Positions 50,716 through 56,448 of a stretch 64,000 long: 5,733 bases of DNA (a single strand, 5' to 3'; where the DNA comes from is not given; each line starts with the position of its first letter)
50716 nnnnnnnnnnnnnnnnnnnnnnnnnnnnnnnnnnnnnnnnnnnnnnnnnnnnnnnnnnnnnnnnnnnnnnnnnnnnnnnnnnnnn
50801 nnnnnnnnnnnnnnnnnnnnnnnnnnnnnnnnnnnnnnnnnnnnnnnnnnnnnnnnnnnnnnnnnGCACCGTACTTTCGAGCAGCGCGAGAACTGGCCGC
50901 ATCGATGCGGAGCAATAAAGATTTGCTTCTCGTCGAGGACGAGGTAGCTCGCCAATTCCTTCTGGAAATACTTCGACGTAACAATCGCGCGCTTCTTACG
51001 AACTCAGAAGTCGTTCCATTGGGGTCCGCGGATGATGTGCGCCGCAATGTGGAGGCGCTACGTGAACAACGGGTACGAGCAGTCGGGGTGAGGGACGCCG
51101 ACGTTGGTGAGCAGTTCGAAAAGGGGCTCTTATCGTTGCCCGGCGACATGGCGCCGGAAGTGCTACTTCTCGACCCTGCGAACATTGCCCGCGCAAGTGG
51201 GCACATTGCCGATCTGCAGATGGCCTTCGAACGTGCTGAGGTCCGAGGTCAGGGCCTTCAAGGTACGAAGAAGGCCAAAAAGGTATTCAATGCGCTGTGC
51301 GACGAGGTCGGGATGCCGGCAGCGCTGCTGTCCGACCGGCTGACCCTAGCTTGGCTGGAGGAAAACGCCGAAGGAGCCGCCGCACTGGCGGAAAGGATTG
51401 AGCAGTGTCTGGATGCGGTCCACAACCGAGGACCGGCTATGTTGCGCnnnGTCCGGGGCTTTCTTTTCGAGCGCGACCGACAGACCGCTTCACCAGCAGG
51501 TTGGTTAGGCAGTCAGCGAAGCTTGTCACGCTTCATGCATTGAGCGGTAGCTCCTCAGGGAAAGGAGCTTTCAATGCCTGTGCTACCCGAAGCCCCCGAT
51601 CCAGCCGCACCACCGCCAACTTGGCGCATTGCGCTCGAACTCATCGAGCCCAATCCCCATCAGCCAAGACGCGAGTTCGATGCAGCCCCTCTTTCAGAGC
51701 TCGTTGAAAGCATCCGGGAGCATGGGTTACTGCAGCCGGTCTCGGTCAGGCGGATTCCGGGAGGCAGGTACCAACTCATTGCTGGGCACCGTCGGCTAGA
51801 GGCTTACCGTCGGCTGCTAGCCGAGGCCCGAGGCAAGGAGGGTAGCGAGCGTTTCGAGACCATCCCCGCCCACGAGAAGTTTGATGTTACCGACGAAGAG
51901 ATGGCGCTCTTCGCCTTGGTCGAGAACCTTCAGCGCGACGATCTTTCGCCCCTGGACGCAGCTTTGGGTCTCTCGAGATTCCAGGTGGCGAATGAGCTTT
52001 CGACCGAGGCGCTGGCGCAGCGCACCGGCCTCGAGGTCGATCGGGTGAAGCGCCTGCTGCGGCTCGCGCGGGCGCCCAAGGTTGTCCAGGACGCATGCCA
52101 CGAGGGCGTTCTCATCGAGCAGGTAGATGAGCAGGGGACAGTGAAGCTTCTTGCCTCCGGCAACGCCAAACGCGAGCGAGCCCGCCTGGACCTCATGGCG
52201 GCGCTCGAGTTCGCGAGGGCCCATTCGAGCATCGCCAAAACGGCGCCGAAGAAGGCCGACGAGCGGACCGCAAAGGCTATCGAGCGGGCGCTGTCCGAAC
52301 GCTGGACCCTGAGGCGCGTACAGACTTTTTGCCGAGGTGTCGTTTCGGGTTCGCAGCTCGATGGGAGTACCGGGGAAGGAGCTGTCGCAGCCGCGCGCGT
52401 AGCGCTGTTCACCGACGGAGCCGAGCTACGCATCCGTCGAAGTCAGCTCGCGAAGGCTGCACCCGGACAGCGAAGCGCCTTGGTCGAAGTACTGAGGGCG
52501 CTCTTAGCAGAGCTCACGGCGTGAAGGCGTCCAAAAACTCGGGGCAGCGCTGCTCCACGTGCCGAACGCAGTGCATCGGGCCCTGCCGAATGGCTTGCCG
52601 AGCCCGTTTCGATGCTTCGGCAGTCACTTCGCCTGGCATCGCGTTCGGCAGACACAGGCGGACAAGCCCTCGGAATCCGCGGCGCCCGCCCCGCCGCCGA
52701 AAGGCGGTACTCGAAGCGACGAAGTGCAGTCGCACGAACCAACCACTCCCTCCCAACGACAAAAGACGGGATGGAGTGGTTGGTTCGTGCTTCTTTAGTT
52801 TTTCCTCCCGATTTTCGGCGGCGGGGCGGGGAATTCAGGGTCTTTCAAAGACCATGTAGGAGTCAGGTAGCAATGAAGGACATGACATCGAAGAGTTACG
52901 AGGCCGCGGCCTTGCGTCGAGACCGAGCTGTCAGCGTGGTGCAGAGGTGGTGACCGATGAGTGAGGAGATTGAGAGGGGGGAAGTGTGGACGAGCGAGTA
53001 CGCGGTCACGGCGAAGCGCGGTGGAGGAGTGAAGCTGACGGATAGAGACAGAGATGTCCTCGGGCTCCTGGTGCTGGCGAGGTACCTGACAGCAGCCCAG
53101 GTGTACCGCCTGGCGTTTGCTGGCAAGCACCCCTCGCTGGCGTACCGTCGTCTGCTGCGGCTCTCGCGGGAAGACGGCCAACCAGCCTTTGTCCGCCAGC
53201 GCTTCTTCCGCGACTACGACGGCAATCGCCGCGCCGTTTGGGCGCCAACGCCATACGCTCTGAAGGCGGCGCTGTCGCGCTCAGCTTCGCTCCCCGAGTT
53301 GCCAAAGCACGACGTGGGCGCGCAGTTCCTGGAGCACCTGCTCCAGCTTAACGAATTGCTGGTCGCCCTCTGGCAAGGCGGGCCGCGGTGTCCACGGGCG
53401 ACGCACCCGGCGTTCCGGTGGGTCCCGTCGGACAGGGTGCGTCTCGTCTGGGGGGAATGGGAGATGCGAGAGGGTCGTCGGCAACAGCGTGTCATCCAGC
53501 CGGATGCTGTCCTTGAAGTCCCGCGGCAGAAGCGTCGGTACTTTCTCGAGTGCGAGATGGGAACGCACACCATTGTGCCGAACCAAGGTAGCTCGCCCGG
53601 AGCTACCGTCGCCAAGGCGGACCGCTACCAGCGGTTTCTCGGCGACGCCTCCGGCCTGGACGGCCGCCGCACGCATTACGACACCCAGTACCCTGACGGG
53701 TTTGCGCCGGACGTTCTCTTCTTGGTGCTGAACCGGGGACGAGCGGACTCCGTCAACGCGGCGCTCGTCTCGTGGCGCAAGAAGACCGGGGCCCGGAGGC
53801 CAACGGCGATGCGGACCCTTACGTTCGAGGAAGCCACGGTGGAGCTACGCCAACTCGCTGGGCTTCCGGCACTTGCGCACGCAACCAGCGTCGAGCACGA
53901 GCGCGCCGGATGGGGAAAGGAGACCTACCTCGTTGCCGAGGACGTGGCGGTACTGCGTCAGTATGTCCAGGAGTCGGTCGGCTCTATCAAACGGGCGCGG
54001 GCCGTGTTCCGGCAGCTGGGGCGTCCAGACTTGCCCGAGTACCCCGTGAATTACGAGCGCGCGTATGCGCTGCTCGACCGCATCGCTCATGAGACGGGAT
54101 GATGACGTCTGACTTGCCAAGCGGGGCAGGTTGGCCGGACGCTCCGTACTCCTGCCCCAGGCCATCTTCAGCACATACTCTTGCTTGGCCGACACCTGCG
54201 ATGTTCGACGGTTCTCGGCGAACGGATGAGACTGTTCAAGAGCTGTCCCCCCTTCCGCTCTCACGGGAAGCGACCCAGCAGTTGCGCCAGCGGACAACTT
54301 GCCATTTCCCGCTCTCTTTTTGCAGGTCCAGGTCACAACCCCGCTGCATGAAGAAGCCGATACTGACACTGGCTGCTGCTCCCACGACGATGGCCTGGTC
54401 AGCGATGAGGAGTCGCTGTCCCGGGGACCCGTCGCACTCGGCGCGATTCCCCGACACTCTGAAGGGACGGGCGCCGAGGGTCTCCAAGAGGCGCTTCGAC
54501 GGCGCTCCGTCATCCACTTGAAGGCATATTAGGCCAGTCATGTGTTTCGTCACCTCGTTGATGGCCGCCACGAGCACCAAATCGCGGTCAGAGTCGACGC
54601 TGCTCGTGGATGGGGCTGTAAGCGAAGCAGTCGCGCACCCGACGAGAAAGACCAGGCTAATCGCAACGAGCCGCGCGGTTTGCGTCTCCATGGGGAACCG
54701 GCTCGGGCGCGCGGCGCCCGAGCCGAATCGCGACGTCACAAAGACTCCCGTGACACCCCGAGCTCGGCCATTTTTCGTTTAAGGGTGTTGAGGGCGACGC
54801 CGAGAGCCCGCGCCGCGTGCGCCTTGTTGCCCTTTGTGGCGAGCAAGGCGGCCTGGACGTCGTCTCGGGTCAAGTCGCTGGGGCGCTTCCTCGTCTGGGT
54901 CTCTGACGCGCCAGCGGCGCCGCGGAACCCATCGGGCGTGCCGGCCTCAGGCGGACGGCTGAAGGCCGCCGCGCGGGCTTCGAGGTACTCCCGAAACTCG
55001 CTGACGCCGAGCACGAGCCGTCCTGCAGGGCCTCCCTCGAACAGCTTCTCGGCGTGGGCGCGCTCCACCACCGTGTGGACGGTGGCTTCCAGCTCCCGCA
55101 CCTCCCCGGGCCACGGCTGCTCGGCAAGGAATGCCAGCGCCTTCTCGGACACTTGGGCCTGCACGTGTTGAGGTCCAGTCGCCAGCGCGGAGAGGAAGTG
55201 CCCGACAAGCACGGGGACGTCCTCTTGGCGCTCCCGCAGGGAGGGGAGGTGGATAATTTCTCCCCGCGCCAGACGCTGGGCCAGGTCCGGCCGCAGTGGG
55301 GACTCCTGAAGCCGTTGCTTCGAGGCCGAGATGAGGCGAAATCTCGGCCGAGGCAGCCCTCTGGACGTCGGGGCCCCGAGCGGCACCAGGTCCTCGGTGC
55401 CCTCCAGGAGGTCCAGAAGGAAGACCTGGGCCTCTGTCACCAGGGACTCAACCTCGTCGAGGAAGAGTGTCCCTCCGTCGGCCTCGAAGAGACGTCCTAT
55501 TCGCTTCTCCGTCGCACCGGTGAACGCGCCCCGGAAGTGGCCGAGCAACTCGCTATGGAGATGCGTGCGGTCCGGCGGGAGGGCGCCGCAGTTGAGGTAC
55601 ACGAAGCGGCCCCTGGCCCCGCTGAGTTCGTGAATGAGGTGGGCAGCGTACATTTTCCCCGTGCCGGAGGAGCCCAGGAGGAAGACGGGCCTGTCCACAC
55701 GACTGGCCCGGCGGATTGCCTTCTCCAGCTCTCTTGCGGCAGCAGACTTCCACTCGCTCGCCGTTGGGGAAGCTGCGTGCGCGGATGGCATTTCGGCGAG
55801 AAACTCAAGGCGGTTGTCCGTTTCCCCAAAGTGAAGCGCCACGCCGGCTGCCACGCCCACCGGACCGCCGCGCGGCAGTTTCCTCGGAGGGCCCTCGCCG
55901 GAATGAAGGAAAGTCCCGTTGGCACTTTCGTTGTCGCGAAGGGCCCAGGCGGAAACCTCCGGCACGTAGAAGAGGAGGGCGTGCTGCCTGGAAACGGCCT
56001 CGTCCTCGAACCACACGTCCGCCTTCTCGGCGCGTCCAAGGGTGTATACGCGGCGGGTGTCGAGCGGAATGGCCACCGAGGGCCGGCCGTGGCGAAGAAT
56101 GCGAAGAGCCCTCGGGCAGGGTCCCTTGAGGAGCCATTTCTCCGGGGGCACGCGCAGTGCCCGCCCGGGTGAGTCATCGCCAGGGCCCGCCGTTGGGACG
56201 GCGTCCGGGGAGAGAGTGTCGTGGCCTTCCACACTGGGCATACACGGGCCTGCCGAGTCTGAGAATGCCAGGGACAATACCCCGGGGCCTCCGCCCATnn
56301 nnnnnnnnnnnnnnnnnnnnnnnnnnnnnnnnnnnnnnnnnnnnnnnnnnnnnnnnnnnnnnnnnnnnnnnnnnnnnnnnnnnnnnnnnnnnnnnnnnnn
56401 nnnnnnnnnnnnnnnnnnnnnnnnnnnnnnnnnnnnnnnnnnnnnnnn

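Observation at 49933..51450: Compact single-polypeptide ABC-ATPase + TOPRIM/DUF4435-like protein (OLD / PARIS-like)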

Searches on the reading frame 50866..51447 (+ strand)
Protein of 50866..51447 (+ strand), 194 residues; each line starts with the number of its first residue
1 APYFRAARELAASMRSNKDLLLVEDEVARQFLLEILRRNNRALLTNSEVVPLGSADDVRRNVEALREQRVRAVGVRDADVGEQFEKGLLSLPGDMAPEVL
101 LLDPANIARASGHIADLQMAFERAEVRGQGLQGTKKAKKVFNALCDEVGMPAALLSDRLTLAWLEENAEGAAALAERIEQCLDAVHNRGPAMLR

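Call 39: predict_structure(alignment_id=A2)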
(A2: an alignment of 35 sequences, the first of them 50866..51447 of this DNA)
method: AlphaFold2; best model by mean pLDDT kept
length: 194 residues; sequences in the alignment: 35
mean_pLDDT: 93.8   pTM: 0.86
mean pLDDT of the five models: 93.8, 93.1, 93.1, 93.0, 92.9
residues with pLDDT >= 90: 166; 70-90: 22; 50-70: 6; < 50: 0
segments of 3 or more residues with pLDDT < 50: none
pLDDT, mean of each block of 10 residues (from residue 1): 76 88 95 97 97 96 95 95 97 94 98 97 98 96 97 95 97 98 88 64
secondary structure, 60 per line:
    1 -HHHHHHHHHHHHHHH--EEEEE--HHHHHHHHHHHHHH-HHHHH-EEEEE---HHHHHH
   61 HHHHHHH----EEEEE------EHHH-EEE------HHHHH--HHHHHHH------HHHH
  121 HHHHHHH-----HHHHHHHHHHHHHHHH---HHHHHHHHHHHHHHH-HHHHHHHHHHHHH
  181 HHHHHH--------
elements in order: H2-16 E19-23 H26-39 H41-45 E47-51 H55-67 E72-76 E88-90 H97-101 H104-110 H117-127 H133-148 H152-166 H168-186

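Call 42: fold_search(model_id=the predicted structure, library=pdb)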
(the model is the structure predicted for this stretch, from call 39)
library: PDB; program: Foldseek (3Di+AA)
matches with E <= 10: 494; with E <= 0.001: 0
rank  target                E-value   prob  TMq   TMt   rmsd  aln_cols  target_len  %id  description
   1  6njw                  3.6e-03  1.00  0.46  0.43   9.5       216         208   14  C-terminal region of the Xanthomonas campestris pv. campestris OLD protein phased with platinum (released 2019-08-07)
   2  6njx                  1.0e-02  1.00  0.42  0.40   9.8       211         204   14  C-terminal region of the Xanthomonas campestris pv. campestris OLD protein phased with mercury (released 2019-08-07)
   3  6njv                  1.4e-02  0.99  0.40  0.38  11.2       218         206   15  C-terminal region of the Xanthomonas campestris pv. campestris OLD protein phased with iodine (released 2019-08-07)
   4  8ux9_A                1.7e-02  0.91  0.36  0.24  16.8       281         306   13  Asymmetric unit of the PARIS Immune Complex at 3.2 Angstrom Resolution (released 2024-09-18)
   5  6nk8_A                4.5e-02  0.94  0.39  0.38  11.5       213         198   15  C-terminal region of the Burkholderia pseudomallei OLD protein (released 2019-08-07)
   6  5f54                  1.4e-01  0.41  0.30  0.12  16.8       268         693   15  Structure of RecJ complexed with dTMP (released 2016-06-15)
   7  8j2y_A                1.5e-01  0.15  0.20  0.14  17.7       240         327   11  Acidimicrobiaceae bacterium photocobilins protein, dark state (released 2024-04-10)
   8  6p74                  1.7e-01  0.82  0.38  0.16  13.3       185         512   16  OLD nuclease from Thermus Scotoductus (released 2020-01-29)
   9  2p62_A                1.8e-01  0.82  0.43  0.37   7.8       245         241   12  Crystal structure of hypothetical protein PH0156 from Pyrococcus horikoshii OT3 (released 2007-04-17)
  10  4wxe                  2.3e-01  0.35  0.26  0.21   9.1       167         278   10  CRYSTAL STRUCTURE OF A LACI REGULATOR FROM LACTOBACILLUS CASEI (LSEI_2103, TARGET EFI-512911) WITH BOUND TRIS (released 2014-11-26)
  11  1a04_A                2.3e-01  0.18  0.23  0.23  17.1       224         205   12  THE STRUCTURE OF THE NITRATE/NITRITE RESPONSE REGULATOR PROTEIN NARL IN THE MONOCLINIC C2 CRYSTAL FORM (released 1998-03-18)
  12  5huh_A                2.3e-01  0.13  0.21  0.17  19.4       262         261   12  Crystal Structure of NadE from Streptococcus pyogenes (released 2017-01-25)
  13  7ce1_T                3.8e-01  0.25  0.31  0.24  12.4       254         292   12  Complex STRUCTURE OF TRANSCRIPTION FACTOR SghR with its COGNATE DNA (released 2020-07-15)
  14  8uhw_A                4.2e-01  0.13  0.24  0.19  19.0       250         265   10  The structure of the Clostridium thermocellum AdhE spirosome (released 2024-08-21)
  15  9ny8_A                4.4e-01  0.30  0.28  0.20  10.1       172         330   14  Crystal structure of the ribose operon repressor, RbsR, bound to ribose operon (released 2025-07-16)
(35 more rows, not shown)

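Call 58: search_protein_families(library=pfam, proteins=[window:50866-51447:+], max_evalue=10)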
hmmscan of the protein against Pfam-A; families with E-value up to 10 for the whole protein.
window:50866-51447:+ (194 aa): 0 families

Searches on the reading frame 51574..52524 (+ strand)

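Call 6: search_protein_families(library=pfam, proteins=[window:51574-52524:+], max_evalue=0.01)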
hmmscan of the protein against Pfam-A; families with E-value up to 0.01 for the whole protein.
window:51574-52524:+ (316 aa): 2 families
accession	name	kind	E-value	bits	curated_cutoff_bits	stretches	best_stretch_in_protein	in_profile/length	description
PF02195.25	ParB_N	-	4.6e-21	75.1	26.3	1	19-120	6-95/95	ParB N-terminal domain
PF17762.8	HTH_ParB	-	1.7e-06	28.6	22.6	1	123-181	2-60/102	ParB HTH domain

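Call 28: search_protein_families(library=padloc, proteins=[window:51574-52524:+], max_evalue=0.001)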
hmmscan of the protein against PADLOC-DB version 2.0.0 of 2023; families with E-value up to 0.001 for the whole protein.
window:51574-52524:+ (316 aa): 0 families

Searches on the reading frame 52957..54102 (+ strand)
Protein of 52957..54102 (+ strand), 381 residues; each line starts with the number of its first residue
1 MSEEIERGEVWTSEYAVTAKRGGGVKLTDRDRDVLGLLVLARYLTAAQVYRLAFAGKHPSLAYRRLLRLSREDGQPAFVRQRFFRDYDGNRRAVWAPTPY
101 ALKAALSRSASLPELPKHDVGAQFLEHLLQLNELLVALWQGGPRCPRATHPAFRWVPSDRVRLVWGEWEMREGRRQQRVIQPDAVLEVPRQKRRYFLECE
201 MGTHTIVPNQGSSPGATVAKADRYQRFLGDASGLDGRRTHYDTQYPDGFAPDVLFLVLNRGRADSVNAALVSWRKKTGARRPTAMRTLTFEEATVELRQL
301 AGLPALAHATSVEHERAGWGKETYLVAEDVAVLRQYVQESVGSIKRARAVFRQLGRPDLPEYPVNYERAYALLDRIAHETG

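Call 6: search_protein_families(library=pfam, proteins=[window:52957-54102:+], max_evalue=0.01)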
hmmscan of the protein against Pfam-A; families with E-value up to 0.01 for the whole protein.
window:52957-54102:+ (381 aa): 1 family
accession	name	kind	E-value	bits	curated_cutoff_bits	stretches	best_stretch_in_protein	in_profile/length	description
PF13814.12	Replic_Relax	-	1.5e-13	51.7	25.3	1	36-229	2-177/191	Replication-relaxation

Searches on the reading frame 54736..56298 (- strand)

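Call 6: search_protein_families(library=pfam, proteins=[window:54736-56298:-], max_evalue=0.01)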
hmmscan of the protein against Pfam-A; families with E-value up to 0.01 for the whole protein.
window:54736-56298:- (520 aa): 9 families
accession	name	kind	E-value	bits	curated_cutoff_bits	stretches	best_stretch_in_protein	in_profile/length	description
PF00158.32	Sigma54_activat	-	2.5e-33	115.6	20.2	1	185-345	5-164/168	Sigma-54 interaction domain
PF25601.1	AAA_lid_14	-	3.4e-13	49.7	27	1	355-411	1-57/87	AAA+ ATPase lid domain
PF00498.31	FHA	-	1.5e-10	41.8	20.7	1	85-133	1-48/67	FHA domain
PF14532.12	Sigma54_activ_2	-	2.9e-09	37.7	25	1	184-345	3-130/138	Sigma-54 interaction domain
PF02954.25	HTH_8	-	3.4e-07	30.3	22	1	482-512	11-41/42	Bacterial regulatory protein, Fis family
PF16697.10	Yop-YscD_cpl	-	4.3e-06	27.4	33.2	1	74-132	9-64/94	Inner membrane component of T3SS, cytoplasmic domain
PF07728.20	AAA_5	-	3.4e-05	24.3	22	1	204-343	1-139/139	AAA domain (dynein-related subfamily)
PF00004.35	AAA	-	0.00018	22.4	21.2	1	206-303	2-97/131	ATPase family associated with various cellular activities (AAA)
PF13191.12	AAA_16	-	0.0056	17.6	32.6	0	189-298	10-102/167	AAA ATPase domain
